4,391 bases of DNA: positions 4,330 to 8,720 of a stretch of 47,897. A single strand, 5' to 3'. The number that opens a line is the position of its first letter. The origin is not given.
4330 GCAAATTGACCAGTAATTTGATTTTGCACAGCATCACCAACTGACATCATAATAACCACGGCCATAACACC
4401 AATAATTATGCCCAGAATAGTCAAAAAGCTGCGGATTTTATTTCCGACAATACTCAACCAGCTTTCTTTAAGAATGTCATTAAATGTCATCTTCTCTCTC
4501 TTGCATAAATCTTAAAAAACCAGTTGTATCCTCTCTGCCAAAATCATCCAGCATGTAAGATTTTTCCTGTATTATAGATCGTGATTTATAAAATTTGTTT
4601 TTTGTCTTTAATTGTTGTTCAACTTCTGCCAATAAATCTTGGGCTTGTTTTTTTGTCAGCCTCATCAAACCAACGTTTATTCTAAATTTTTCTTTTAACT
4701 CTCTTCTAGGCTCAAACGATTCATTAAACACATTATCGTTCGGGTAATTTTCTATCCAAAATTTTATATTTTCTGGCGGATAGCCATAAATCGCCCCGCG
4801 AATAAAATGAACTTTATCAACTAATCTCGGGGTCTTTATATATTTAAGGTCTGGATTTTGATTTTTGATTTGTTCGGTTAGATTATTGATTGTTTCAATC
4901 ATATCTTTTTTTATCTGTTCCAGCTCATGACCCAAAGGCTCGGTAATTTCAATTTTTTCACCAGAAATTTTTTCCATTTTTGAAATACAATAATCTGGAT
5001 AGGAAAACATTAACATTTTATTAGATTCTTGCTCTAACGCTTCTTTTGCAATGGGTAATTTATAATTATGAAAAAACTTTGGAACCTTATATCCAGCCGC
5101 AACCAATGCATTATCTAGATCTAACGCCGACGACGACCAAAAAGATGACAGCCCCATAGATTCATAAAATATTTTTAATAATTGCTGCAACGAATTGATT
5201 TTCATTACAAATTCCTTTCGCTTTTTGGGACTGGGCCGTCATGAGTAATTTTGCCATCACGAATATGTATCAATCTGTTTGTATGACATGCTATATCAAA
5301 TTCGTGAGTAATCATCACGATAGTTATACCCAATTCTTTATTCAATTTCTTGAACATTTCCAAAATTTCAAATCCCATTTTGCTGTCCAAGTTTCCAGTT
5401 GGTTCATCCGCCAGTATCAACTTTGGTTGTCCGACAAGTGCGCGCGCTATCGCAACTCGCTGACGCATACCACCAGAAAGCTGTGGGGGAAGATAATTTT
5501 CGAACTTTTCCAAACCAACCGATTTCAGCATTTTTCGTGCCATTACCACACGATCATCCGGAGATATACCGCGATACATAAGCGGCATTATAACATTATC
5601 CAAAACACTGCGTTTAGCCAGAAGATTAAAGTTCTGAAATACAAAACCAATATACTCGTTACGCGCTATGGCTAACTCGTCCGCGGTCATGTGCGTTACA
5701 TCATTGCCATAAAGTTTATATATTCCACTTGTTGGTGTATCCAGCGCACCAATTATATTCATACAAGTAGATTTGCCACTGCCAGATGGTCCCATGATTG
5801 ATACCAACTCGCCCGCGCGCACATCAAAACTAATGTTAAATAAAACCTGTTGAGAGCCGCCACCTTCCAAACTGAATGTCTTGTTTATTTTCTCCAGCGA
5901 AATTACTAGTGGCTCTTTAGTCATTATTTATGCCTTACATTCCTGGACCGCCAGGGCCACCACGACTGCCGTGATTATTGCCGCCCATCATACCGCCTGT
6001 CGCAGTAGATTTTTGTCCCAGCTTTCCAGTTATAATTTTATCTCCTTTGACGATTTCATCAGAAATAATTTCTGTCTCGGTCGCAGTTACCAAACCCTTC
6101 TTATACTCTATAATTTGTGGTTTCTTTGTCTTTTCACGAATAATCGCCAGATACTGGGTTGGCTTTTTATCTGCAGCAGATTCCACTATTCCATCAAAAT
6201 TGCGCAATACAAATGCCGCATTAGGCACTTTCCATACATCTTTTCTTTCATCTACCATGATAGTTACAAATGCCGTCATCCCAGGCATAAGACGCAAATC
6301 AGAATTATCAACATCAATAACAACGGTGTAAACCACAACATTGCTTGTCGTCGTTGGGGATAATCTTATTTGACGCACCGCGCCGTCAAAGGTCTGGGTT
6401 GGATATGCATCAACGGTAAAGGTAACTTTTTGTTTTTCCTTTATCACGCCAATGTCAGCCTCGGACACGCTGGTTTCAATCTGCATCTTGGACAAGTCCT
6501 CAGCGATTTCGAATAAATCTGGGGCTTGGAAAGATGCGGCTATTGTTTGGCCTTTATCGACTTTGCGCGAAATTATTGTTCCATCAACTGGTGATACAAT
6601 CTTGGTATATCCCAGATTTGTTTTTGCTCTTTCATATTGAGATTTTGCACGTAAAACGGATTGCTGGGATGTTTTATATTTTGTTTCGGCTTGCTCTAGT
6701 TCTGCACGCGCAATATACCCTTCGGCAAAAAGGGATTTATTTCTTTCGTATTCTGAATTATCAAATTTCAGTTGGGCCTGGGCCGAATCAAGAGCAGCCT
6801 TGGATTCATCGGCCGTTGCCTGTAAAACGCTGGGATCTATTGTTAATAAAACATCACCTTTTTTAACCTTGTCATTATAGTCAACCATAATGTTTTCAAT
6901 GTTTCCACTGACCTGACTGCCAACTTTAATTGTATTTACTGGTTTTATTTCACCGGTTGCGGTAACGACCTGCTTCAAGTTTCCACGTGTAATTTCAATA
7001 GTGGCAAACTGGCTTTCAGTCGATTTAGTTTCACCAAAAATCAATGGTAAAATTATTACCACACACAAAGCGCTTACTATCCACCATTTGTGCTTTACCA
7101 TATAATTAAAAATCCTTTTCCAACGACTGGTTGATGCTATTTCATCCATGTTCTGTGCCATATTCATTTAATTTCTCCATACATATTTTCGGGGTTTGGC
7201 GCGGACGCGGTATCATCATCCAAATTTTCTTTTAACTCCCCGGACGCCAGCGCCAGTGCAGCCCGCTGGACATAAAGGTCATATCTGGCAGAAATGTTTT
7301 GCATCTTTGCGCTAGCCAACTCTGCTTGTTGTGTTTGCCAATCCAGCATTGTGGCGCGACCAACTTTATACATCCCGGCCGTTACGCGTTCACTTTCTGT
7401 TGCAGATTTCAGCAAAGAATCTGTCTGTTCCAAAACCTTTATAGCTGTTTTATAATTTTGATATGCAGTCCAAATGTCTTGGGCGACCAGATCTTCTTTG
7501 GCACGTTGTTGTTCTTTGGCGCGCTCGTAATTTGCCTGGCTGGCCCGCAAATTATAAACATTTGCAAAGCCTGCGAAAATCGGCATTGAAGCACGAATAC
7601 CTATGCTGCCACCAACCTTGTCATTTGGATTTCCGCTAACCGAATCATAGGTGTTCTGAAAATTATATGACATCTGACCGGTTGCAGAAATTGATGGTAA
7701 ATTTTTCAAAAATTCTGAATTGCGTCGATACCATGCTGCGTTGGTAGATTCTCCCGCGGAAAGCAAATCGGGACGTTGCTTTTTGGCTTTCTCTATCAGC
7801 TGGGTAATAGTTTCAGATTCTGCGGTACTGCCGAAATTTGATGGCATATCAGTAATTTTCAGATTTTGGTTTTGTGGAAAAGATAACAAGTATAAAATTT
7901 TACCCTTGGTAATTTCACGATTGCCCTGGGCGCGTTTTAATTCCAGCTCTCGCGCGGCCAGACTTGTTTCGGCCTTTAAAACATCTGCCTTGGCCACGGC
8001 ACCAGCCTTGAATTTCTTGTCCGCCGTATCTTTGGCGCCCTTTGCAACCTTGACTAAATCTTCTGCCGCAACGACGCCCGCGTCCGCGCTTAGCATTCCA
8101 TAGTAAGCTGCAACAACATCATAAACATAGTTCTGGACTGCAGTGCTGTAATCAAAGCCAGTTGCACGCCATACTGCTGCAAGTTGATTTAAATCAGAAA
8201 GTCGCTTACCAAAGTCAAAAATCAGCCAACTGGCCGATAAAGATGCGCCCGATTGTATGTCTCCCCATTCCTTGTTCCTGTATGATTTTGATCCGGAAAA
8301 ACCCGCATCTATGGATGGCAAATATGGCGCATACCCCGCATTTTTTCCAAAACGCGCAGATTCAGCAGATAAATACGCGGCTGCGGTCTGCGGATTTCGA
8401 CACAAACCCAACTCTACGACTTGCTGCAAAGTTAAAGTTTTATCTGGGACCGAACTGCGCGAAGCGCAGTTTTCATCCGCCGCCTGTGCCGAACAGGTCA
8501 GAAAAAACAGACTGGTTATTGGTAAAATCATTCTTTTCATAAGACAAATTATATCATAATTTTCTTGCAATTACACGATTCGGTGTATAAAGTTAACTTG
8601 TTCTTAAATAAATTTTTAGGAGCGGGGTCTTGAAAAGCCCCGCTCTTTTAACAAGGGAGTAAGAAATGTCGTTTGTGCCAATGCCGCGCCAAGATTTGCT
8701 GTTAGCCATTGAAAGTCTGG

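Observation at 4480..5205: Unrecognisable cytoplasmic ORF translationally coupled between the ATPase and permease genes of a MacAB-TolC-type operon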

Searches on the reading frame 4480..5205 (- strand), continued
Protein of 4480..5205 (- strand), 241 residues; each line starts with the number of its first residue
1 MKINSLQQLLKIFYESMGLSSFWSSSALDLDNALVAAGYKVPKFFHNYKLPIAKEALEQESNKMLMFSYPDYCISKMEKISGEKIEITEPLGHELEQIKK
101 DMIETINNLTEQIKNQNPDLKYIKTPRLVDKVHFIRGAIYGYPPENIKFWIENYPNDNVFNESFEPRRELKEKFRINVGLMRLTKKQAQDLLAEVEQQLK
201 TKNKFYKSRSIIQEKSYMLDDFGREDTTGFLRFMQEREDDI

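Call 89: fold_search(model_id=the predicted structure, library=pdb)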
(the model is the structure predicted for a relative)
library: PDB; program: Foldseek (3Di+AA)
matches with E <= 10: 181; with E <= 0.001: 0
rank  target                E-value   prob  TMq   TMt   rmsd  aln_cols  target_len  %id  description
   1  8djk_B                5.6e-01  0.20  0.28  0.23  13.6       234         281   12  HMGCR-UBIAD1 Complex State 2 (released 2022-08-03)
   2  8p74_I                6.2e-01  0.07  0.15  0.13  21.6       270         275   14  Cryo-EM structure of CAK in complex with inhibitor ICEC0880 (ring-up conformation) (released 2024-03-20)
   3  9hiy_I                7.3e-01  0.06  0.15  0.13  21.4       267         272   15  Cryo-EM structure of CAK (CDK7 D97N mutant) in complex with ATPgS (released 2025-08-20)
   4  3lvs_A                8.5e-01  0.08  0.20  0.17  14.7       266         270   12  Crystal structure of farnesyl diphosphate synthase from rhodobacter capsulatus sb1003 (released 2010-03-09)
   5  4yxx                  8.9e-01  0.10  0.21  0.22  17.8       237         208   15  Computationally designed left-handed alpha/alpha toroid with 6 repeats (released 2015-12-16)
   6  7jh5_B                8.9e-01  0.07  0.15  0.12  21.8       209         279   18  Co-LOCKR: de novo designed protein switch (released 2020-09-02)
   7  2pmv_A                8.9e-01  0.06  0.17  0.12  21.6       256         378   12  Crystal Structure of Human Intrinsic Factor- Cobalamin Complex at 2.6 A Resolution (released 2007-10-30)
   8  5i2r_D                9.9e-01  0.10  0.20  0.16  15.8       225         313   11  CRYSTAL STRUCTURE OF HUMAN PHOSPHODIESTERASE 10 IN COMPLEX WITH C2(=NN(c1cccc(c1)OC(F)(F)F)C=CC2=O)c3ccnn3c4ccccc4, mi (released 2016-03-09)
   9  3vhz_A                1.1e+00  0.03  0.13  0.13  22.5       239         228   11  Crystal structure of the trans isomer of the L93A mutant of bacteriorhodopsin (released 2012-06-13)
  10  1jkw                  1.2e+00  0.04  0.14  0.12  21.7       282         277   12  STRUCTURE OF CYCLIN MCS2 (released 1997-01-11)
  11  8pyr_B                1.2e+00  0.04  0.16  0.13  23.1       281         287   14  Crystal structure of the dual T-loop phosphorylated Cdk7/CycH/Mat1 complex (released 2024-03-06)
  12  4ajd_A                1.3e+00  0.06  0.17  0.13  19.5       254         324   11  Identification and structural characterization of PDE10 fragment inhibitors (released 2013-03-06)
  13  2o8h                  1.5e+00  0.07  0.20  0.15  19.0       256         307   12  Crystal structure of the catalytic domain of rat phosphodiesterase 10A (released 2007-01-09)
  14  8orm_I                1.7e+00  0.04  0.17  0.14  21.9       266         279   12  Cryo-EM structure of CAK-THZ1 (released 2023-08-30)
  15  9qcx_I                1.7e+00  0.04  0.16  0.13  21.4       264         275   14  Cryo-EM structure of apo-CAK-CDK2-cyclin A2 (released 2025-10-15)
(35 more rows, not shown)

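Call 92: list_cluster_members(proteins=[P0028, P0029, P0032, P0034, P0035, P0036, P0040, P0044, P0045, P0048])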
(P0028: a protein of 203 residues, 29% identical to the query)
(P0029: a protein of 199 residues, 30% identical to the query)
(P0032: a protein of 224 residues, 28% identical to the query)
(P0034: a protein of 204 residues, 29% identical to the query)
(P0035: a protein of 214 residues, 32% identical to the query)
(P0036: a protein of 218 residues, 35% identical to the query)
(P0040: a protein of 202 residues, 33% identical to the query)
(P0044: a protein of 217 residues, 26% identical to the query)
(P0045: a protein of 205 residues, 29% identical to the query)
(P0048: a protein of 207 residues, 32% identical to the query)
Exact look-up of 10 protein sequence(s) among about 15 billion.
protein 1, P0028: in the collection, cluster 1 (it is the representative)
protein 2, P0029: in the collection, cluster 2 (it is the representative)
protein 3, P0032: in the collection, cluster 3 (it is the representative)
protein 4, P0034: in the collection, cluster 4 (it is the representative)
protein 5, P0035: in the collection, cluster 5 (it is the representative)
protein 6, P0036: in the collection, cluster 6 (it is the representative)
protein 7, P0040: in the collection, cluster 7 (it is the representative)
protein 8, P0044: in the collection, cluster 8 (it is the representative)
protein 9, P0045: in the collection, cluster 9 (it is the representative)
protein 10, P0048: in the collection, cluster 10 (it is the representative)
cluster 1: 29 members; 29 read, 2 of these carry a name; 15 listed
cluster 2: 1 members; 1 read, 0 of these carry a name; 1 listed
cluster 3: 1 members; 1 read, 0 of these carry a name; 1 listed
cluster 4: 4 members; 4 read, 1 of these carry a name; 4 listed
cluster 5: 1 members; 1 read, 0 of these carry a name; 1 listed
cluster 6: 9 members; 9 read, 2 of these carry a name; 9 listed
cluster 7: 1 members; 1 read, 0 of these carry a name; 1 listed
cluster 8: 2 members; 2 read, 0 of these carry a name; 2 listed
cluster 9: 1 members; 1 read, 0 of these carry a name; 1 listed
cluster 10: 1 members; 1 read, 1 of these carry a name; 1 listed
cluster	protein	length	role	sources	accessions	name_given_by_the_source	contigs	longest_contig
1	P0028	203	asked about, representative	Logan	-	-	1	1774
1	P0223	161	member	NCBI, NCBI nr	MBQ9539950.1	MAG: hypothetical protein IJU89_00805, partial [Alphaproteobacteria bacterium] | hypothetical protein [Alphaproteobacteria bacterium]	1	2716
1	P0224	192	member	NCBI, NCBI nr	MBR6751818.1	MAG: hypothetical protein IKL95_00920 [Alphaproteobacteria bacterium] | hypothetical protein [Alphaproteobacteria bacterium]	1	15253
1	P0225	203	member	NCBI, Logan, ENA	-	-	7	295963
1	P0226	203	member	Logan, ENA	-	-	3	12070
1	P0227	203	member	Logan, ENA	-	-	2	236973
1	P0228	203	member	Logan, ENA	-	-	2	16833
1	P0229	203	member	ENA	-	-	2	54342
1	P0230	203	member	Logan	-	-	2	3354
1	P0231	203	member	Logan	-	-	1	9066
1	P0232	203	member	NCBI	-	-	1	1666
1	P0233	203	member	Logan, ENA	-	-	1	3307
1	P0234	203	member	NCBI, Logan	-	-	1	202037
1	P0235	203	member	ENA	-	-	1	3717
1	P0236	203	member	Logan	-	-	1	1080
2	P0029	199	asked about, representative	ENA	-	-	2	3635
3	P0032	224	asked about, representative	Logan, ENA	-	-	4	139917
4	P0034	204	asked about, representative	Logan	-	-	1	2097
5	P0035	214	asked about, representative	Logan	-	-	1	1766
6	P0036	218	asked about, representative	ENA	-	-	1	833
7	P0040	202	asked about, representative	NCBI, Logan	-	-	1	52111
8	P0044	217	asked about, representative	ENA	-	-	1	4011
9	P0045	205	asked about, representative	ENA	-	-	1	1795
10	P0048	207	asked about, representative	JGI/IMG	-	hypothetical protein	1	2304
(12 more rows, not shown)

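Call 93: list_cluster_members(proteins=[P0050, P0052, P0053, P0039, P0043, P0030, P0026, P0033, P0027, P0008])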
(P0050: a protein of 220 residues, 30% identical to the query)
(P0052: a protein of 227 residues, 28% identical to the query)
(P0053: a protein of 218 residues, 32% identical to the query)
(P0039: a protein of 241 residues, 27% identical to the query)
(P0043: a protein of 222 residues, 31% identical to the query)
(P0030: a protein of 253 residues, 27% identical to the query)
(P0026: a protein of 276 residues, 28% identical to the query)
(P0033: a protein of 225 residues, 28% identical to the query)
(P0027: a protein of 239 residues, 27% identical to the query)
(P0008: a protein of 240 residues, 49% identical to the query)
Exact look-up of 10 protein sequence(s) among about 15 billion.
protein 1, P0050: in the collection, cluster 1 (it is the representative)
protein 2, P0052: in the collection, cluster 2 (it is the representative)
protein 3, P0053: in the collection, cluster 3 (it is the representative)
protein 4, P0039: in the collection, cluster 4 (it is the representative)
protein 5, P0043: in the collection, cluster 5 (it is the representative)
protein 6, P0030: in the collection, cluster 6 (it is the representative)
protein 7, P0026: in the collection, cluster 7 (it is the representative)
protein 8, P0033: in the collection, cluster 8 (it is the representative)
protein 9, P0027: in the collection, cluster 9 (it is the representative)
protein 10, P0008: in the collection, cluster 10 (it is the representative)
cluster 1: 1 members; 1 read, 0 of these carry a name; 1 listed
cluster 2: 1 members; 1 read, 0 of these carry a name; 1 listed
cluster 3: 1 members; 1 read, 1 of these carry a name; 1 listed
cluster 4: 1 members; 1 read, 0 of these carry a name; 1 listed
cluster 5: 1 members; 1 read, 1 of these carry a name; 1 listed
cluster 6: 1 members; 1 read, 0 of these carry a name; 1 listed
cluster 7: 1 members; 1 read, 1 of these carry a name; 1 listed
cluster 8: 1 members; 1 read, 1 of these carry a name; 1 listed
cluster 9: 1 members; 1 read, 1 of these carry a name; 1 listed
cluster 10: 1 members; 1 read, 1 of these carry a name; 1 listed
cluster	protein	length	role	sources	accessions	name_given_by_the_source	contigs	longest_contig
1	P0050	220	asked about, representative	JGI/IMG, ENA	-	-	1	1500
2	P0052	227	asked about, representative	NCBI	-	-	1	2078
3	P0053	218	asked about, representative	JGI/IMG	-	hypothetical protein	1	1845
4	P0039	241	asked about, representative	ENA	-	-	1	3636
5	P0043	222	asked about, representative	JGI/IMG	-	hypothetical protein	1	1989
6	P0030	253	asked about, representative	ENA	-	-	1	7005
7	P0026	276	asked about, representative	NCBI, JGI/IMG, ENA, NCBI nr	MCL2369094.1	MAG: hypothetical protein FWC83_00260 [Alphaproteobacteria bacterium] | hypothetical protein [Alphaproteobacteria bacterium]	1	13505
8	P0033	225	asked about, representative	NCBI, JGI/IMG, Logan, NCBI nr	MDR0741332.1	MAG: hypothetical protein LBF28_00990 [Rickettsiales bacterium] | hypothetical protein | hypothetical protein [Rickettsiales bacterium]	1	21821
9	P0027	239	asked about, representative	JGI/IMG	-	hypothetical protein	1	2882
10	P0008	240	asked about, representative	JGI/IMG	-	hypothetical protein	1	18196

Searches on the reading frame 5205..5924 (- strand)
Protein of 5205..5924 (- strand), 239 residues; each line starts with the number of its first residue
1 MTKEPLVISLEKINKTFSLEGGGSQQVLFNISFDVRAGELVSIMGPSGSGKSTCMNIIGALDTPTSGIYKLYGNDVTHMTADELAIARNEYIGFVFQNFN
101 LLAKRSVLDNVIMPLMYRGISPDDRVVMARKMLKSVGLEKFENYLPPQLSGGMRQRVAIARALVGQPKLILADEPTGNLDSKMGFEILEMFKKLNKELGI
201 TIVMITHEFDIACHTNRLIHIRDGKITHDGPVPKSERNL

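Call 3: search_protein_families(library=pfam, proteins=[window:5205-5924:-], max_evalue=1)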
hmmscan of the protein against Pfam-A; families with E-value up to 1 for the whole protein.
window:5205-5924:- (239 aa): 11 families
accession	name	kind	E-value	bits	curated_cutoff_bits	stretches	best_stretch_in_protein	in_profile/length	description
PF00005.33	ABC_tran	-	9.2e-32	111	25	1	29-176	2-136/137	ABC transporter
PF13304.12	AAA_21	-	0.00074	20.1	27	1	146-207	235-298/304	AAA domain, putative AbiEii toxin, Type IV TA system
PF13555.12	AAA_29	-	0.0033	17.6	27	1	35-59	19-43/61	P-loop containing region of AAA domain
PF02463.25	SMC_N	-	0.004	17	40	1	40-212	26-204/220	RecF/RecN/SMC N terminal domain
PF13191.12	AAA_16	-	0.011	16.7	32.6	1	35-78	19-63/167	AAA ATPase domain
PF13401.12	AAA_22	-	0.013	16.2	27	1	40-104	7-33/130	AAA domain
PF13481.12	AAA_25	-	0.047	13.8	27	0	36-53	31-48/195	AAA domain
PF03193.22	RsgA_GTPase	-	0.075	13.3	30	1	38-58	106-126/174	RsgA GTPase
PF01583.26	APS_kinase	-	0.093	13.2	21.1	1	40-92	4-57/152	Adenylylsulphate kinase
PF13476.12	AAA_23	-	0.18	12.8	27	1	31-58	15-39/201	AAA domain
PF25199.1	nSTAND_NTPase5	-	0.26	11.5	34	1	37-55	40-58/145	Novel STAND NTPase 5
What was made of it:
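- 5205..5924 (-): ABC ATPase (NBD) of a split MacB-type transporter. PF00005, E 9e-32 (call 3).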

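Call 4: search_protein_families(library=ncbifam, proteins=[window:5205-5924:-], max_evalue=1)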
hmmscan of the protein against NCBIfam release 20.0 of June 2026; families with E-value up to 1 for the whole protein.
window:5205-5924:- (239 aa): 194 families (the best 25 are shown)
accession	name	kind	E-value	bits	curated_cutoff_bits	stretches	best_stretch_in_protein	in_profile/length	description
NF007826.0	PRK10535.1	equivalog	7.8e-68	229.3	966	1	8-235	5-230/648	macrolide ABC transporter ATP-binding protein/permease MacB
NF038007.1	ABC_ATP_DarD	equivalog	4.3e-67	225.8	375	1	24-226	17-218/218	darobactin export ABC transporter ATP-binding protein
TIGR02211.1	LolD_lipo_ex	equivalog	1.2e-65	221.1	307.75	1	8-227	2-220/221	lipoprotein-releasing ABC transporter ATP-binding protein LolD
TIGR02982.1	heterocyst_DevA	subfamily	2e-60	204.1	295.8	1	7-226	1-219/220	ABC exporter ATP-binding subunit, DevA family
NF008639.0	PRK11629.1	equivalog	7.9e-59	198.9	360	1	11-229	10-227/234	lipoprotein-releasing ABC transporter ATP-binding protein LolD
TIGR02673.1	FtsE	equivalog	1.1e-56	191.9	264.85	1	8-225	2-214/214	cell division ATP-binding protein FtsE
TIGR03608.1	L_ocin_972_ABC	subfamily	8.7e-54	182.1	254.85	1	23-221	9-206/206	putative bacteriocin export ABC transporter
TIGR02315.1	ABC_phnC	equivalog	1.7e-53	181.6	266.1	1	8-232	2-230/243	phosphonate ABC transporter ATP-binding protein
NF007879.0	PRK10584.1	equivalog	1.1e-51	175.7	336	1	10-227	9-225/228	putative ABC transporter ATP-binding protein YbbA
NF007027.0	PRK09493.1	equivalog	8.4e-51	172.6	379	1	12-231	6-219/240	glutamine ABC transporter ATP-binding protein GlnQ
TIGR01186.1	proV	subfamily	1.9e-49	168.7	326.6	1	23-228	4-210/363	betaine/proline/choline family ABC transporter ATP-binding protein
TIGR02314.1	ABC_MetN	equivalog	9.4e-49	166.3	499.7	1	8-229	2-222/343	methionine ABC transporter ATP-binding protein MetN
NF008428.0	PRK11264.1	equivalog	2.4e-47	161.3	406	1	8-231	4-227/250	L-cystine ABC transporter ATP-binding protein TcyN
TIGR00968.1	3a0106s01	subfamily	6.6e-47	160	342.75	1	10-228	3-211/237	sulfate ABC transporter ATP-binding protein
TIGR03265.1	PhnT2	equivalog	5.5e-46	157.4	457.7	1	8-227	5-214/353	putative 2-aminoethylphosphonate ABC transporter ATP-binding protein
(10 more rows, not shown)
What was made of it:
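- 5205..5924 (-): Best NCBIfam matches are the MacB NBD, DarD and LolD, all below equivalog cut-offs (call 4).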

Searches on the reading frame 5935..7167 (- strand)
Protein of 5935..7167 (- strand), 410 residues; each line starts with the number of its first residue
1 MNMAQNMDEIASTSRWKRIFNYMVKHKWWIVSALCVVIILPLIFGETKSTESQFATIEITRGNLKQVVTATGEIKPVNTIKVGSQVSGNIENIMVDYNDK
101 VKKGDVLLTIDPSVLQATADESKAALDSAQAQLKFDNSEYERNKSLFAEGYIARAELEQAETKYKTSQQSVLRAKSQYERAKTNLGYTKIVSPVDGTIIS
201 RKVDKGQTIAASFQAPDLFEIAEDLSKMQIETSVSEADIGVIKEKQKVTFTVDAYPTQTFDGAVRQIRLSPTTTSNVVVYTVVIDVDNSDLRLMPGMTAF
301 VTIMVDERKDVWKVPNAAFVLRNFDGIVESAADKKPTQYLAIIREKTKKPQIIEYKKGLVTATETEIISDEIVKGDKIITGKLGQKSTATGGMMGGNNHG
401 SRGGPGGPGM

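Call 3: search_protein_families(library=pfam, proteins=[window:5935-7167:-], max_evalue=1)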
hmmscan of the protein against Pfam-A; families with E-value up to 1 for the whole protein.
window:5935-7167:- (410 aa): 9 families
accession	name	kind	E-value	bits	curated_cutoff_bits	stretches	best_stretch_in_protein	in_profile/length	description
PF16576.10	HlyD_D23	-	3e-24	85.9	30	1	65-299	3-214/214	Barrel-sandwich domain of CusB or HlyD membrane-fusion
PF13437.12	HlyD_3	-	3.5e-17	63.5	22.2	1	189-296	1-106/106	HlyD family secretion protein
PF13533.13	Biotin_lipoyl_2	-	4.5e-06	26.8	29.8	1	81-111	2-32/32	Biotin-lipoyl like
PF00364.28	Biotin_lipoyl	-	0.00079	19.6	22.1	1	81-110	44-73/73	Biotin-requiring enzyme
PF15035.11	Rootletin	-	0.019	15.4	36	1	88-185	33-127/188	Ciliary rootlet component, centrosome cohesion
PF00358.26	PTS_EIIA_1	-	0.019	15.1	27.2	1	87-119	80-112/127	phosphoenolpyruvate-dependent sugar phosphotransferase system, EIIA 1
PF02321.23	OEP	-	0.06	13.6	22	1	122-187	119-184/187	Outer membrane efflux protein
PF20482.3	DUF6722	-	0.082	13.6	27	1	19-45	21-46/49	Family of unknown function (DUF6722)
PF21154.2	RPN7_PSMD6_C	-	0.7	9.9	26.9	1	97-109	2-14/23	26S proteasome regulatory subunit RPN7/PSMD6 C-terminal helix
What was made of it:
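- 5935..7167 (-): Periplasmic adaptor (HlyD/MFP). PF16576 and PF13437 (call 3).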

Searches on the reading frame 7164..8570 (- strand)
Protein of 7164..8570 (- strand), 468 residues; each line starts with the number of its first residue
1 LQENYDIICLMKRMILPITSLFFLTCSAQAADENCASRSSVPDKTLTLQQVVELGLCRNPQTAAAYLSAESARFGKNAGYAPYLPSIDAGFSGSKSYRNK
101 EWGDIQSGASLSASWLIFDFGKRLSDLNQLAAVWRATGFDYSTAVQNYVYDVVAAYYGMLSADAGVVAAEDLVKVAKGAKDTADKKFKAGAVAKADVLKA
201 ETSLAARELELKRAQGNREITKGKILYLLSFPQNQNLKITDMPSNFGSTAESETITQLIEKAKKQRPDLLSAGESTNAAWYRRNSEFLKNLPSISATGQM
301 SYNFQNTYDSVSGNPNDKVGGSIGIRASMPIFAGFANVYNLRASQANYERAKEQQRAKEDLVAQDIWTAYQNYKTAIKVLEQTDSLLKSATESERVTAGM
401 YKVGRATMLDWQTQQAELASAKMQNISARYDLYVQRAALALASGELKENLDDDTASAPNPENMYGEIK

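Call 3: search_protein_families(library=pfam, proteins=[window:7164-8570:-], max_evalue=1)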
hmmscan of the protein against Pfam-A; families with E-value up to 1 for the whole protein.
window:7164-8570:- (468 aa): 2 families
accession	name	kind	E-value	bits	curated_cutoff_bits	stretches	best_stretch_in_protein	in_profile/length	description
PF02321.23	OEP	-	4.1e-56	190.2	22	2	257-444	3-187/187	Outer membrane efflux protein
PF21127.4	ATG1-like_MIT2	-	0.27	12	27.6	1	348-429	13-87/95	ATG1-like, MIT domain 2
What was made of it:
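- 7164..8570 (-): Outer-membrane factor (TolC-like OEP). PF02321, E 4e-56, two repeats (call 3).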
